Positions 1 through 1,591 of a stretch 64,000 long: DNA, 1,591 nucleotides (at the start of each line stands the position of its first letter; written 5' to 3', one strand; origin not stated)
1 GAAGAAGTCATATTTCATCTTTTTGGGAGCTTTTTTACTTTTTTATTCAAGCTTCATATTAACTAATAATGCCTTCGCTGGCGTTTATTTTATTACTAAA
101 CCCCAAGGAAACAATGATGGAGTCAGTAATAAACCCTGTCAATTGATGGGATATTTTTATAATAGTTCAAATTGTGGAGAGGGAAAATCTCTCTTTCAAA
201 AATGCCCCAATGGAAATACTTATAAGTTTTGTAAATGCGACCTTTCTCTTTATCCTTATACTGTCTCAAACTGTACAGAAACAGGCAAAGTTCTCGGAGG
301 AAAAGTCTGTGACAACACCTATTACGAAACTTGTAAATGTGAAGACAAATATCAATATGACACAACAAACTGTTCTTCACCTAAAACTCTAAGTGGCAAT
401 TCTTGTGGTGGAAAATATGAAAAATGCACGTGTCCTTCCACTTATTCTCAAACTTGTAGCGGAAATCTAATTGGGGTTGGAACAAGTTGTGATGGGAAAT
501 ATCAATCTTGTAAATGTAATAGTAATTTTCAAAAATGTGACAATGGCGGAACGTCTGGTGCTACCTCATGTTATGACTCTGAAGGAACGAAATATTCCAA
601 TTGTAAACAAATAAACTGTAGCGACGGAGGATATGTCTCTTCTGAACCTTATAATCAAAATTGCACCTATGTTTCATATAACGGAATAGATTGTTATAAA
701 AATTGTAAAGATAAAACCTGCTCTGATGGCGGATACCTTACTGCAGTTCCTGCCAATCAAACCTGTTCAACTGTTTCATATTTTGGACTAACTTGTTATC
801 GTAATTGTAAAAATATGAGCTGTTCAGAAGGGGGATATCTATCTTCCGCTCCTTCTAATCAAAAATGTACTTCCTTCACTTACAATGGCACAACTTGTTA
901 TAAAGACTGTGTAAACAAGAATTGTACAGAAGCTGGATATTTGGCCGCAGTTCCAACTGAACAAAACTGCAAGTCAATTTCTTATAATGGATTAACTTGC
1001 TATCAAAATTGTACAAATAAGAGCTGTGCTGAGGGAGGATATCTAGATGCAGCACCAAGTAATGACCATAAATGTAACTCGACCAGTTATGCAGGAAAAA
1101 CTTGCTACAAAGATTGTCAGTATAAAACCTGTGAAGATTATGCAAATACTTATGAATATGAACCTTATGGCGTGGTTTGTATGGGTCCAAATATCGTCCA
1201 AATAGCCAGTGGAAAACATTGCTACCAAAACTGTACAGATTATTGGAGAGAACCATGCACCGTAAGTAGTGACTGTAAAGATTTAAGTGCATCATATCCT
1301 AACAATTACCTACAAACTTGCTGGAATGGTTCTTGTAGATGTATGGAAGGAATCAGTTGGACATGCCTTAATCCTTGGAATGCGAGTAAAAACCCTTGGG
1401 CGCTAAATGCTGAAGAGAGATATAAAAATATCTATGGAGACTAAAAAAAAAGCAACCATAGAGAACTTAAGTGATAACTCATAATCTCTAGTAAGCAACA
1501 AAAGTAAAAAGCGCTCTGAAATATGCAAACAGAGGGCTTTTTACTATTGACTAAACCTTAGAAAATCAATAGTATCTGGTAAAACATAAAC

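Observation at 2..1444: Secreted protein built entirely from two kinds of tandem cysteine-rich modules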

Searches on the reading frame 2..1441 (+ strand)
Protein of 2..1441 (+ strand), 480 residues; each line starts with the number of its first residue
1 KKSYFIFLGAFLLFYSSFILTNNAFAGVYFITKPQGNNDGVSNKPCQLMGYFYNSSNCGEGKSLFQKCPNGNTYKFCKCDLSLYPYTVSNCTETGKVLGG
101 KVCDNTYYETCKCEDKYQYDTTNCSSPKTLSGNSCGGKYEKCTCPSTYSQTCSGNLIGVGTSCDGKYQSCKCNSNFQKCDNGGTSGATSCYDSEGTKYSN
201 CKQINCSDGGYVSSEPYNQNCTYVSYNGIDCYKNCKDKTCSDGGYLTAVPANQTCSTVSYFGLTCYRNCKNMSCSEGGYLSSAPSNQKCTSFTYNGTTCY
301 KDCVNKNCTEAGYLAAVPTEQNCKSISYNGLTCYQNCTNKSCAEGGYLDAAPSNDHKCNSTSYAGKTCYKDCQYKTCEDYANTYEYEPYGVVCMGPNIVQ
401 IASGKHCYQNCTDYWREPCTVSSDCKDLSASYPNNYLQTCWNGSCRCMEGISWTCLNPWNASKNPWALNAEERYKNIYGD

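Call 4: search_protein_families(library=pfam, proteins=[window:2-1441:+], max_evalue=10)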
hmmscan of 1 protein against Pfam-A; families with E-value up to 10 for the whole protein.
window:2-1441:+ (480 aa): 0 families

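Call 5: search_protein_families(library=ncbifam, proteins=[window:2-1441:+], max_evalue=10)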
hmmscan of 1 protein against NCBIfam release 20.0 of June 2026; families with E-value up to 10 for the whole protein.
window:2-1441:+ (480 aa): 0 families

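Call 6: search_solved_structures(query=window:2-1441:+, max_evalue=10)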
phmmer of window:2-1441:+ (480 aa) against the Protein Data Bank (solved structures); distinct sequences matched with E-value up to 10: 1.
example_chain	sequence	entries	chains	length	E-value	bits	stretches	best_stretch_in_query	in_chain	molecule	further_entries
9qhb_A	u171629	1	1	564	0.89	11.4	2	209-353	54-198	Engineered tetratricopeptide repeat protein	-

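Call 9: find_homologous_proteins(query=window:2-1441:+, max_evalue=0.001)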
Query window:2-1441:+ (480 aa): 34 proteins with E <= 0.001 among 1825 candidates.
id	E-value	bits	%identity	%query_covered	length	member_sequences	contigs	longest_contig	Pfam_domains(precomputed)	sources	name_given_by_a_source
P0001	0.0e+0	1117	100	100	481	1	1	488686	-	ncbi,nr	ncbi:MAG: hypothetical protein PHE89_00100 [Alphaproteobacteria bacterium]|nr:hypothetical protein [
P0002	6.5e-99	350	90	38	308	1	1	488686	-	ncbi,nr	ncbi:MAG: hypothetical protein PHE89_00005, partial [Alphaproteobacteria bacterium]|nr:hypothetical 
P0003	1.6e-93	332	60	50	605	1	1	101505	PF18836.8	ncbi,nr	ncbi:MAG: hypothetical protein PHE89_05440 [Alphaproteobacteria bacterium]|nr:hypothetical protein [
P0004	3.5e-66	242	75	32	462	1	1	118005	-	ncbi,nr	ncbi:MAG: hypothetical protein PHE89_05230 [Alphaproteobacteria bacterium]|nr:hypothetical protein [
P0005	1.9e-49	187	43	54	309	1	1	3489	-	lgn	-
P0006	5.4e-49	185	44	30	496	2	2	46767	-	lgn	-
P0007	4.6e-45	172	40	49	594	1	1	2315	PF07603.18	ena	-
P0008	4.1e-42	163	34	49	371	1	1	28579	-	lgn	-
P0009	5.1e-41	159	44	49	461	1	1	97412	PF18836.8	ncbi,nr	ncbi:MAG: hypothetical protein PHE89_05950 [Alphaproteobacteria bacterium]|nr:hypothetical protein [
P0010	3.3e-40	156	47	39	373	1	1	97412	-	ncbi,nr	ncbi:MAG: hypothetical protein PHE89_05865 [Alphaproteobacteria bacterium]|nr:hypothetical protein [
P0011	1.4e-36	144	37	36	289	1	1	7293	-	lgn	-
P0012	2.3e-36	144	37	36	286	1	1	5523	-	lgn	-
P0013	3.3e-35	140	39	51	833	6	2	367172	PF07603.18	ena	-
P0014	4.4e-34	136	41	55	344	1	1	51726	-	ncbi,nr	ncbi:MAG: hypothetical protein PHE89_07150 [Alphaproteobacteria bacterium]|nr:hypothetical protein [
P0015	3.6e-31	127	34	42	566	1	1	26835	-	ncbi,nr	ncbi:MAG: hypothetical protein J6A33_06015, partial [Alphaproteobacteria bacterium]|nr:hypothetical 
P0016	5.2e-30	123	35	58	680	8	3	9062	-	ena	-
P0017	1.5e-28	118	34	49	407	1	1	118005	-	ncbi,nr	ncbi:MAG: hypothetical protein PHE89_04980 [Alphaproteobacteria bacterium]|nr:hypothetical protein [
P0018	7.5e-28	116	43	35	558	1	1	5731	PF07603.18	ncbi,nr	ncbi:MAG: hypothetical protein J6A33_06915, partial [Alphaproteobacteria bacterium]|nr:hypothetical 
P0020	1.8e-26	111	36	45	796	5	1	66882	-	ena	-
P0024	2.6e-24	104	36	44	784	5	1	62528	PF07603.18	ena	-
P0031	2.9e-5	41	46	13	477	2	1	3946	PF07603.18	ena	-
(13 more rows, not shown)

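Call 12: search_protein_families(library=pfam, proteins=[P0002, P0003, P0004, P0007, P0009, P0010, P0013, P0016, P0017, P0020], max_evalue=0.01)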
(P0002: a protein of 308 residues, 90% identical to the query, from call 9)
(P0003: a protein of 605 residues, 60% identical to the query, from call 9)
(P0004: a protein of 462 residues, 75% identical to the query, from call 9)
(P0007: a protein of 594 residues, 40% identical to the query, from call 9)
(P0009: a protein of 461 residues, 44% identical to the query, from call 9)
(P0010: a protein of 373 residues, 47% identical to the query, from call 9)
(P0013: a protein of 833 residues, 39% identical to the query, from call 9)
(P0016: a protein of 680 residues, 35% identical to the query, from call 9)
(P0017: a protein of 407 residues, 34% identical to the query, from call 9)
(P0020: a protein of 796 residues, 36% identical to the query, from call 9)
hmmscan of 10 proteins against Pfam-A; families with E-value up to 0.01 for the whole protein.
P0002 (308 aa): 0 families

P0003 (605 aa): 1 family
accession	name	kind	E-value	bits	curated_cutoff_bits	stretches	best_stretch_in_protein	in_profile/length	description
PF18836.7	B_solenoid_ydck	-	1.4e-05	25.1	30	0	551-567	1-17/17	YdcK Beta solenoid repeat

P0004 (462 aa): 2 families
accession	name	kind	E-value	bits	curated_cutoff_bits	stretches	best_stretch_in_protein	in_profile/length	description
PF04519.19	Bactofilin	-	0.00086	20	27.9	0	243-324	24-96/98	Polymer-forming cytoskeletal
PF25084.1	LbH_EIF2B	-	0.0012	19.3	54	0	267-341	11-84/105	EIF2B subunit epsilon LbH domain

P0007 (594 aa): 1 family
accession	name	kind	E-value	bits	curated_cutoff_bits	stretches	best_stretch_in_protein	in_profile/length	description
PF07603.17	Lcl_C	-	3.2e-06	27.9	34.9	1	439-591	4-116/117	Lcl C-terminal domain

P0009 (461 aa): 1 family
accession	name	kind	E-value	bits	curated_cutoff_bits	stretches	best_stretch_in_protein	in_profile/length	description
PF18836.7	B_solenoid_ydck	-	8.4e-06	25.8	30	0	378-389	2-13/17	YdcK Beta solenoid repeat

P0010 (373 aa): 0 families

P0013 (833 aa): 1 family
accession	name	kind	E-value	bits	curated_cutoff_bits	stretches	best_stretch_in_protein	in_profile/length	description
PF07603.17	Lcl_C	-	3.3e-09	37.5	34.9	1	429-521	23-116/117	Lcl C-terminal domain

P0016 (680 aa): 1 family
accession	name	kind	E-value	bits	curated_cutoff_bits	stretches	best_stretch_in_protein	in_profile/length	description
PF07603.17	Lcl_C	-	0.00043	21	34.9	1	585-669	26-111/117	Lcl C-terminal domain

P0017 (407 aa): 0 families

P0020 (796 aa): 0 families

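Call 16: find_encoding_contigs(protein=P0001, flank=10000, max_places=3)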
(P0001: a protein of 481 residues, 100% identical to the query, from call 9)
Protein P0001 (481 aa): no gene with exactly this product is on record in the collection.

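Call 30: predict_structure(alignment_id=A1)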
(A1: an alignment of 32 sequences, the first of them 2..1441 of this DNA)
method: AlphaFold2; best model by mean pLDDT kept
length: 480 residues; sequences in the alignment: 32
mean_pLDDT: 64.1   pTM: 0.39
mean pLDDT of the five models: 64.1, 62.6, 61.4, 59.4, 59.3
residues with pLDDT >= 90: 177; 70-90: 65; 50-70: 33; < 50: 205
segments of 3 or more residues with pLDDT < 50: 26-40, 274-284, 305-480
pLDDT, mean of each block of 10 residues (from residue 1): 74 76 52 44 75 88 90 91 93 94 93 97 95 96 95 94 95 92 82 93 87 93 90 95 93 92 92 45 51 57 47 35 31 31 28 28 27 28 28 26 26 27 40 37 33 31 39 33
secondary structure, 60 per line:
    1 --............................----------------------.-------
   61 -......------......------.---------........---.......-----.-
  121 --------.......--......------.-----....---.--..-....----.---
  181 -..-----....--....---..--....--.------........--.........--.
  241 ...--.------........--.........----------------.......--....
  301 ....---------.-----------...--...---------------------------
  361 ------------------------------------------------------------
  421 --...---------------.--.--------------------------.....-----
elements in order: H3-30 E62-67 E74-79 E96-103 E107-113 E129-135 E138-143 E156-159 E169-172 E189-192 E195-198 H206-209 E219-226 E229-237 H240-243 E253-260 E263-271 E288-294 E297-304 E326-328 E331-333 H471-475

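Call 32: fold_search(model_id=the predicted structure, library=pdb)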
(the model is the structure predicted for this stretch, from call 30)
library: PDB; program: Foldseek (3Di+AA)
matches with E <= 10: 50; with E <= 0.001: 0
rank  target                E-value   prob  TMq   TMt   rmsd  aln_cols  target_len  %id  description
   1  4kgg_C                6.9e-02  0.20  0.09  0.20  16.2       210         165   11  Crystal structure of light mutant2 and dcr3 complex (released 2013-08-07)
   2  3urf_Z                1.1e-01  0.16  0.09  0.21  18.8       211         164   15  Human RANKL/OPG complex (released 2012-07-11)
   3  4kgq_D                2.1e-01  0.15  0.09  0.20  15.7       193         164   12  Crystal structure of a human light loop mutant in complex with dcr3 (released 2013-07-10)
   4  5wi8_A                2.1e-01  0.06  0.06  0.14  21.1       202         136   15  Crystal structure of murine 4-1BB from HEK293T cells in P21 space group (released 2017-12-20)
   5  6mhr_C                3.5e-01  0.07  0.07  0.16  20.0       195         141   12  Structure of the human 4-1BB / Urelumab Fab complex (released 2018-11-21)
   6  5wi8_C                3.9e-01  0.11  0.09  0.22  11.1       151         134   15  Crystal structure of murine 4-1BB from HEK293T cells in P21 space group (released 2017-12-20)
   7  9gja_H                4.7e-01  0.04  0.07  0.06  31.2       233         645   16  Entamoeba histolytica Gal/GalNAc lectin, mode 1 (released 2026-02-11)
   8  4e4d_R                5.9e-01  0.12  0.09  0.23  14.7       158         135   15  Crystal structure of mouse RANKL-OPG complex (released 2012-10-24)
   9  4kgq_C                6.6e-01  0.08  0.09  0.19  15.8       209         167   12  Crystal structure of a human light loop mutant in complex with dcr3 (released 2013-07-10)
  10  4j6g_D                6.9e-01  0.09  0.09  0.21  15.6       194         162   12  CRYSTAL STRUCTURE OF LIGHT AND DcR3 COMPLEX (released 2013-03-13)
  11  5wi8_B                7.8e-01  0.03  0.06  0.12  20.8       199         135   15  Crystal structure of murine 4-1BB from HEK293T cells in P21 space group (released 2017-12-20)
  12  3k51_B                8.2e-01  0.09  0.10  0.22  13.7       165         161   13  Crystal Structure of DcR3-TL1A complex (released 2010-10-13)
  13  3alq_U                8.7e-01  0.06  0.07  0.16  19.6       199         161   12  Crystal structure of TNF-TNFR2 complex (released 2010-11-17)
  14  5wjf_A                1.0e+00  0.08  0.10  0.23  10.7       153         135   15  Crystal structure of murine 4-1BB from HEK293T cells in P21212 space group (released 2017-12-20)
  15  2b0u_C                1.0e+00  0.03  0.08  0.12  24.9       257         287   16  The Structure of the Follistatin:Activin Complex (released 2005-10-11)
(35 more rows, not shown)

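Call 51: search_protein_families(library=pfam, alignment_id=A6, max_evalue=0.001)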
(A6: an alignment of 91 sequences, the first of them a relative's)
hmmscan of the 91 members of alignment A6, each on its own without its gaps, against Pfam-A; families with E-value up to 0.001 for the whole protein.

A. member 1, P0001 (481 aa): 0 families

B. families by the number of members that match (of 91 scanned): 16 families
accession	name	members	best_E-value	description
PF07603.17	Lcl_C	3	2.8e-07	Lcl C-terminal domain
PF12796.13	Ank_2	1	6.4e-225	Ankyrin repeats (3 copies)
PF00023.36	Ank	1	2.6e-223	Ankyrin repeat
PF13637.12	Ank_4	1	1.5e-210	Ankyrin repeats (many copies)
PF13606.12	Ank_3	1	8.7e-162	Ankyrin repeat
PF13857.12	Ank_5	1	7.9e-126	Ankyrin repeats (many copies)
PF24521.3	Ank_KRIT1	1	1.3e-49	KRIT1 ankyrin-repeats domain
PF00069.31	Pkinase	1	3.1e-24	Protein kinase domain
PF07714.23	PK_Tyr_Ser-Thr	1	1.4e-19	Protein tyrosine and serine/threonine kinase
PF23745.1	ANK_LRRK2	1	1.9e-15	LRRK2 ANK repeat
PF18924.5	DUF5674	1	4.7e-09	Protein of unknown function (DUF5674)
PF13948.11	DUF4215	1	1.2e-07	Domain of unknown function (DUF4215)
PF04978.18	MST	1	1.4e-06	Mycothiol-S-transferase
PF12662.13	cEGF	1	0.00011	Complement Clr-like EGF-like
PF20585.4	Pectate_lyase_5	1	0.00012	Putative pectate lyase-like adhesive domain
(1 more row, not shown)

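Call 75: search_protein_families(library=phrogs, proteins=[P0001, P0002, P0010], max_evalue=0.01)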
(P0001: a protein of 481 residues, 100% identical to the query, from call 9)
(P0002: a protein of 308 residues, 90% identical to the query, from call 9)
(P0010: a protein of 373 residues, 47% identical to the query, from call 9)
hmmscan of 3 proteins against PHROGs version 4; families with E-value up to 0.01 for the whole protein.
P0001 (481 aa): 0 families

P0002 (308 aa): 0 families

P0010 (373 aa): 0 families

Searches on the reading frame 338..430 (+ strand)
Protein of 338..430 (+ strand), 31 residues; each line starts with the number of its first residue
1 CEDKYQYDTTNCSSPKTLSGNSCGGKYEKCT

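Call 26: search_solved_structures(query=A3, max_evalue=10, show_alignments=2)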
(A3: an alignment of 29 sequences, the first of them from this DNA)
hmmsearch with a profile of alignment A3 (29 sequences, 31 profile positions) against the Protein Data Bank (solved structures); distinct sequences matched with E-value up to 10: 0.

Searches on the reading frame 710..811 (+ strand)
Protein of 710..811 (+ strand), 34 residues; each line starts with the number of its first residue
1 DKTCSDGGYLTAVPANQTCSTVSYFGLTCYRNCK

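Call 25: search_solved_structures(query=A2, max_evalue=10, show_alignments=2)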
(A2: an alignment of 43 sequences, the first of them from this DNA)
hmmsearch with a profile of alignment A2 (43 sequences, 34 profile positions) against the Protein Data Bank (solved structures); distinct sequences matched with E-value up to 10: 6.
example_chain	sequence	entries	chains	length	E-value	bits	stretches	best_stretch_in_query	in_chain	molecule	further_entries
3et7_A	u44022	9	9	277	0.68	12.9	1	15-34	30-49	Protein tyrosine kinase 2 beta | Protein-tyrosine kinase 2-beta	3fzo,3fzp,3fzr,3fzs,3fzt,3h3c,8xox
3cc6_A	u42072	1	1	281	0.7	12.9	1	15-34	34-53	Protein tyrosine kinase 2 beta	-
5to8_A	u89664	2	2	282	0.71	12.9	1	15-34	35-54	Protein-tyrosine kinase 2-beta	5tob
4rf6_A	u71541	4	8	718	0.76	12.8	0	7-16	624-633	Arginine kinase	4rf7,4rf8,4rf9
4h1j_A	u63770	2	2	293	0.77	12.8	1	15-34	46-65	Protein-tyrosine kinase 2-beta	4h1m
1e5p_A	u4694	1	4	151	1.2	12.1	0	12-26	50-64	APHRODISIN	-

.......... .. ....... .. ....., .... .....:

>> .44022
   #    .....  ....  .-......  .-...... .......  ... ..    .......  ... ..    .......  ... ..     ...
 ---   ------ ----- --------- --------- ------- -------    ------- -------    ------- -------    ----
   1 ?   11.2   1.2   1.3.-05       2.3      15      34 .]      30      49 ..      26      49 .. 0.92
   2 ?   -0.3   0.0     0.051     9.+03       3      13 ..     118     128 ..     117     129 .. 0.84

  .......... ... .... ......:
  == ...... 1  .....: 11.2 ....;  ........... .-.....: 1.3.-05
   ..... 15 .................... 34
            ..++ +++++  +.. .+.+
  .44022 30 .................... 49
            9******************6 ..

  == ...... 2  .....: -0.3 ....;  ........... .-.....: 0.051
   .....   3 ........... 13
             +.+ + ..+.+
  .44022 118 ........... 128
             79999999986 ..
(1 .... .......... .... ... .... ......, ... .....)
